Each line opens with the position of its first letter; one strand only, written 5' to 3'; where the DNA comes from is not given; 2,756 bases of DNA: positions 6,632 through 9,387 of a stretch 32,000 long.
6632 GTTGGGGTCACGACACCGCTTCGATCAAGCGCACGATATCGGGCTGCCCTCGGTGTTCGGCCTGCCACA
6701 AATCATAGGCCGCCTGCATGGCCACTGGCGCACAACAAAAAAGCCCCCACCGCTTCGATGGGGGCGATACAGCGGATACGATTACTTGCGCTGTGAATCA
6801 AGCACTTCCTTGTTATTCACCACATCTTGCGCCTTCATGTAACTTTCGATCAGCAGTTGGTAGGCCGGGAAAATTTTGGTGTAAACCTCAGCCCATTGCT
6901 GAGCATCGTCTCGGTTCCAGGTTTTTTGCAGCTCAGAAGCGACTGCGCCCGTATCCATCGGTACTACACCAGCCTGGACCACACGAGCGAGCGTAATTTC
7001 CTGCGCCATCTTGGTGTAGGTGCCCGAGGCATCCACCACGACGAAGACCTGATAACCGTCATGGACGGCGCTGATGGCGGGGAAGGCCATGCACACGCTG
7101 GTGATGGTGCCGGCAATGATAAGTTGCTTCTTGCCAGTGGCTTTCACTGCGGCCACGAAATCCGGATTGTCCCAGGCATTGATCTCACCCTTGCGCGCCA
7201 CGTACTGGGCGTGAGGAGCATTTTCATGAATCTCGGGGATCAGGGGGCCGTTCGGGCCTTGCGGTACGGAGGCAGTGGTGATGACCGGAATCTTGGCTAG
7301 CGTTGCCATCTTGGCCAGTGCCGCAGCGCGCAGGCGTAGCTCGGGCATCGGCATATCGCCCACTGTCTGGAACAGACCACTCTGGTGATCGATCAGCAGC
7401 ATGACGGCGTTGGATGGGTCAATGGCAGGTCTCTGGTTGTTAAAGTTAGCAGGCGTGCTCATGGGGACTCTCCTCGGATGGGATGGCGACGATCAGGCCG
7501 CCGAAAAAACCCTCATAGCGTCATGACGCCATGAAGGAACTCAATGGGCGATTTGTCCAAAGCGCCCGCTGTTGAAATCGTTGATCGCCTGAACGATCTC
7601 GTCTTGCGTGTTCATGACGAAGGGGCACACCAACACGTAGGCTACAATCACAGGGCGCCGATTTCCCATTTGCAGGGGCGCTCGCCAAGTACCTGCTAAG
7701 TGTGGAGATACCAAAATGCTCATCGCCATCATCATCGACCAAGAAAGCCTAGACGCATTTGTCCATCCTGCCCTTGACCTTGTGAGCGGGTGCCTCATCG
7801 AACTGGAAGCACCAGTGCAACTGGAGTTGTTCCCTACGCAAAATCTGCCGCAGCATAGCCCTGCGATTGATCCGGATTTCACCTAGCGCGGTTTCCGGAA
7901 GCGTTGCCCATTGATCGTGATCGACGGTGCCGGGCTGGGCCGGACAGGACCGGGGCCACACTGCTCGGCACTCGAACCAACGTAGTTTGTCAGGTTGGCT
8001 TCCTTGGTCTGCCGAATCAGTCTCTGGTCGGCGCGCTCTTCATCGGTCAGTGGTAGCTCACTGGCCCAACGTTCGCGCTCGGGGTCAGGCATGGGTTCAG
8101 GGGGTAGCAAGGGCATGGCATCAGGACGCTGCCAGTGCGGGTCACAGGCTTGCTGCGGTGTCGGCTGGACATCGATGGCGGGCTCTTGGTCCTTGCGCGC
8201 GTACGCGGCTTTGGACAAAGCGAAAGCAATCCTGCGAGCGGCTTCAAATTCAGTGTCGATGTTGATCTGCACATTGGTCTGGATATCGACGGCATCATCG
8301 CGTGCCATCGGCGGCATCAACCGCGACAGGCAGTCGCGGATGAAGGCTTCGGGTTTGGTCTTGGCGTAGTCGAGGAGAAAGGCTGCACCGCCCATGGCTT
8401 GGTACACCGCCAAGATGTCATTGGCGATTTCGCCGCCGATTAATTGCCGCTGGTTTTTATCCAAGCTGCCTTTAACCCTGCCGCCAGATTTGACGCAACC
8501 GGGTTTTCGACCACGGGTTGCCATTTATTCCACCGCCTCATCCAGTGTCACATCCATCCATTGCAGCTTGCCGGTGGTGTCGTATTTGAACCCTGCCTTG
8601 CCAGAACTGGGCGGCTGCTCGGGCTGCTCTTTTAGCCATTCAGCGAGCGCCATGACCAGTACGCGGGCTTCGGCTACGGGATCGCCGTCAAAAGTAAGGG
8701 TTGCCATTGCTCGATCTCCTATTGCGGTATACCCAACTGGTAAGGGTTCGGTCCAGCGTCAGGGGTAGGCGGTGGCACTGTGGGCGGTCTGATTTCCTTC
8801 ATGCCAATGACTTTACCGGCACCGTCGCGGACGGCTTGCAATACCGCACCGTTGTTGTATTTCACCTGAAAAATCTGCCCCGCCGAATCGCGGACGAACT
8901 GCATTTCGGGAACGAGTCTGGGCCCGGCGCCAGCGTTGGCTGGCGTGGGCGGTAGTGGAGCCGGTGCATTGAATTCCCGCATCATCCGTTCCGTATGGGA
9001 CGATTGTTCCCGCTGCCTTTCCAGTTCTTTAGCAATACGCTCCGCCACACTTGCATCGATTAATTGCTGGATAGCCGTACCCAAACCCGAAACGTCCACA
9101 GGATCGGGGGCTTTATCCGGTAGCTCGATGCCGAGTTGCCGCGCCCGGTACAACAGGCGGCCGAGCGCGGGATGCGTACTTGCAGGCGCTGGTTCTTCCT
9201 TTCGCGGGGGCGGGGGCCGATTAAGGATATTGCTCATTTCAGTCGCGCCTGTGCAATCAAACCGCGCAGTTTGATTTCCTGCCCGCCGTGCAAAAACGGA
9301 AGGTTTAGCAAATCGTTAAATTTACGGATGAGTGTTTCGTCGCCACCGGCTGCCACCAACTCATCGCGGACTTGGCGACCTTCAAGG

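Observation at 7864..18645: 10.8-kb int-alpA-primase/helicase-ori island carrying a 12-gene operon of unknowns: candidate new phage-satellite family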

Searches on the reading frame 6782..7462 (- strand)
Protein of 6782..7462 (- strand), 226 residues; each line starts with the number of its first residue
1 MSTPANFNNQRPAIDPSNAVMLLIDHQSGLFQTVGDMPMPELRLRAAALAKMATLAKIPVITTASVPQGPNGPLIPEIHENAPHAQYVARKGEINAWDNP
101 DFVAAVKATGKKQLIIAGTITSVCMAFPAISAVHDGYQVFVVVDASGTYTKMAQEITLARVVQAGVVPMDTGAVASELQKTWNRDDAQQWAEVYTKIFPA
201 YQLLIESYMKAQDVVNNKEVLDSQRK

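Call 9: search_protein_families(library=pfam, max_evalue=0.1, proteins=[window:6782-7462:-])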
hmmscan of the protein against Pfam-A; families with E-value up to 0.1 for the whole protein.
window:6782-7462:- (226 aa): 2 families
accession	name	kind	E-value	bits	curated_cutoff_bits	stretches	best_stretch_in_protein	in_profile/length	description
PF00857.26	Isochorismatase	-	1.3e-23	84.4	27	1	20-171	2-173/175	Isochorismatase domain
PF25106.1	VWA_4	-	0.059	13.4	27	0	129-197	88-156/169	von Willebrand factor A domain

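Call 125: find_encoding_contigs(protein=window:6782-7462:-, flank=6000, max_places=4)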
Protein window:6782-7462:- (226 aa): no gene with exactly this product is on record in the collection.

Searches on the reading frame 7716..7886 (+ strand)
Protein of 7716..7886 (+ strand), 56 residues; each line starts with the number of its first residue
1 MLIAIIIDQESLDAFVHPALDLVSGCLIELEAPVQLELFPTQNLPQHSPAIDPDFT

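Call 9: search_protein_families(library=pfam, max_evalue=0.1, proteins=[window:7716-7886:+])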
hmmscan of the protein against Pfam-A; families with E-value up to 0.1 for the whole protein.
window:7716-7886:+ (56 aa): 0 families

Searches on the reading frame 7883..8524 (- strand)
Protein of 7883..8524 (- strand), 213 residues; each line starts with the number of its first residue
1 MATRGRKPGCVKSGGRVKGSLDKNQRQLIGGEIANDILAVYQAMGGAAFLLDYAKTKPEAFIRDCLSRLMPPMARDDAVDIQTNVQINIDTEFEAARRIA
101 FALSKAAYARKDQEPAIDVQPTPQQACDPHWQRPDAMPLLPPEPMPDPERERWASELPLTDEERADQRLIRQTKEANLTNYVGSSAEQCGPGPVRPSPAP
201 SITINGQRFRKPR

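Call 9: search_protein_families(library=pfam, max_evalue=0.1, proteins=[window:7883-8524:-])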
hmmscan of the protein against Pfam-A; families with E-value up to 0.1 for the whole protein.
window:7883-8524:- (213 aa): 0 families

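Call 10: search_protein_families(library=phrogs, max_evalue=0.01, proteins=[window:7883-8524:-])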
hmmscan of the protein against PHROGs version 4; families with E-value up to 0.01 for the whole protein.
window:7883-8524:- (213 aa): 0 families

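Call 12: search_protein_families(library=ncbifam, max_evalue=0.01, proteins=[window:7883-8524:-])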
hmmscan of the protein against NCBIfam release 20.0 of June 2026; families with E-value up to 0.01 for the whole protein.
window:7883-8524:- (213 aa): 0 families

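Call 28: search_protein_families(library=padloc, max_evalue=0.01, proteins=[window:7883-8524:-])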
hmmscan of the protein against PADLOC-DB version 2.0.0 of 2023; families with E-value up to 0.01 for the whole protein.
window:7883-8524:- (213 aa): 0 families

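Call 48: search_solved_structures(query=A3, max_evalue=10)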
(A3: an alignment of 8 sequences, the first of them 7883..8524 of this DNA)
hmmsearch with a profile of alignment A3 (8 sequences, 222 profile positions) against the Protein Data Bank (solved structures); distinct sequences matched with E-value up to 10: 0.

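Call 50: search_protein_families(library=pfam, alignment_id=A3, max_evalue=1)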
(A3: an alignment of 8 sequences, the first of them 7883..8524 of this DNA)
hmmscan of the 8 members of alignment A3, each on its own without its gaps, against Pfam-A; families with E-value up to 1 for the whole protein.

A. member 1, window:7883-8524:- (213 aa): 0 families

B. families by the number of members that match (of 8 scanned): 1 family
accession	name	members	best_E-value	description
PF08940.17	DUF1918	1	0.16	Domain of unknown function (DUF1918)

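Call 123: search_protein_representatives(protein=window:7883-8524:-)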
Query: 213 residues. Proteins with E-value up to 0.001 (for the whole library): 136; up to 1e-10: 105; up to 1e-30: 21. The best 136 are listed.
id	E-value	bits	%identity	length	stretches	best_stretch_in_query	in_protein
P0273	1.6e-47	178.6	54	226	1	1-199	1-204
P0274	3.5e-45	170.9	50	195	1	3-189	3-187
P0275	4.2e-44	167.4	51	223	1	2-188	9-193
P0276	6.8e-43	163.5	60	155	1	1-148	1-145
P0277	1.5e-42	162.3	49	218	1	3-203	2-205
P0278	2.5e-42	161.6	51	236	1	1-209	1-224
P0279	4.5e-42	160.8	53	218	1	8-198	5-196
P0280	1.2e-40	156.1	48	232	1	3-198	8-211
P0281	7.3e-38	147.0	50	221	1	3-200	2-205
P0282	9.9e-37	143.3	46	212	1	12-207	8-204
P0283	2.1e-36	142.3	49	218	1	8-190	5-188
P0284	3.6e-36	141.5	48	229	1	1-198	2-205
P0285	5.4e-36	140.9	44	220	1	11-195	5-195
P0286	1.1e-34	136.6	45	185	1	1-188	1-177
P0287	1.3e-32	129.8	44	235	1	4-197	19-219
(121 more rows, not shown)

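Call 127: search_protein_families(library=phrogs, alignment_id=A10, max_evalue=0.01)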
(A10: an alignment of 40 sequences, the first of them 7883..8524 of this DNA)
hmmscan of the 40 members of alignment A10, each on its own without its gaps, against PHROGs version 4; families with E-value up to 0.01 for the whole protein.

A. member 1, window:7883-8524:- (213 aa): 0 families

B. families by the number of members that match (of 40 scanned): 2 families
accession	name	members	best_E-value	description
phrog_11043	-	3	0.0031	-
phrog_18995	-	1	0.0011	terminase small subunit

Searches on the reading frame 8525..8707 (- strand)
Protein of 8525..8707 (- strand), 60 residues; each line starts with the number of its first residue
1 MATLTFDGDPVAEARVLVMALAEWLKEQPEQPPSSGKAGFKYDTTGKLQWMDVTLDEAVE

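Call 9: search_protein_families(library=pfam, max_evalue=0.1, proteins=[window:8525-8707:-])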
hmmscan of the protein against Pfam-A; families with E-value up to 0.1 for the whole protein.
window:8525-8707:- (60 aa): 0 families

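Call 11: search_protein_families(library=phrogs, max_evalue=0.01, proteins=[window:8525-8707:-])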
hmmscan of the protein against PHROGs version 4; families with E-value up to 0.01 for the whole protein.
window:8525-8707:- (60 aa): 0 families

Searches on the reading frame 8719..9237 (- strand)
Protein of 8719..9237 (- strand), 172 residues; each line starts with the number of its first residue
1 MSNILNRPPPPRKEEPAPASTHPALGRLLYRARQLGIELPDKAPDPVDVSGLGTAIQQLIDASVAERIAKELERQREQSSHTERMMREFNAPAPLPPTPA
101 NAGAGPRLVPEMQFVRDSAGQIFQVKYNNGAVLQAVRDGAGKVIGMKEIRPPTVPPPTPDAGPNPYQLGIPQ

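Call 9: search_protein_families(library=pfam, max_evalue=0.1, proteins=[window:8719-9237:-])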
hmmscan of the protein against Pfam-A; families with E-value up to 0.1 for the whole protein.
window:8719-9237:- (172 aa): 0 families

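Call 11: search_protein_families(library=phrogs, max_evalue=0.01, proteins=[window:8719-9237:-])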
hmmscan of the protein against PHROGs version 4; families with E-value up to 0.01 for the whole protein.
window:8719-9237:- (172 aa): 0 families

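Call 28: search_protein_families(library=padloc, max_evalue=0.01, proteins=[window:8719-9237:-])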
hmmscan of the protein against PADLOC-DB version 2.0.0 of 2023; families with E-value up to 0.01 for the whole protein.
window:8719-9237:- (172 aa): 0 families

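Call 118: search_protein_families(library=pfam, max_evalue=10, proteins=[window:8719-9237:-])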
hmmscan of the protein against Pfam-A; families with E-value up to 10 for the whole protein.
window:8719-9237:- (172 aa): 0 families
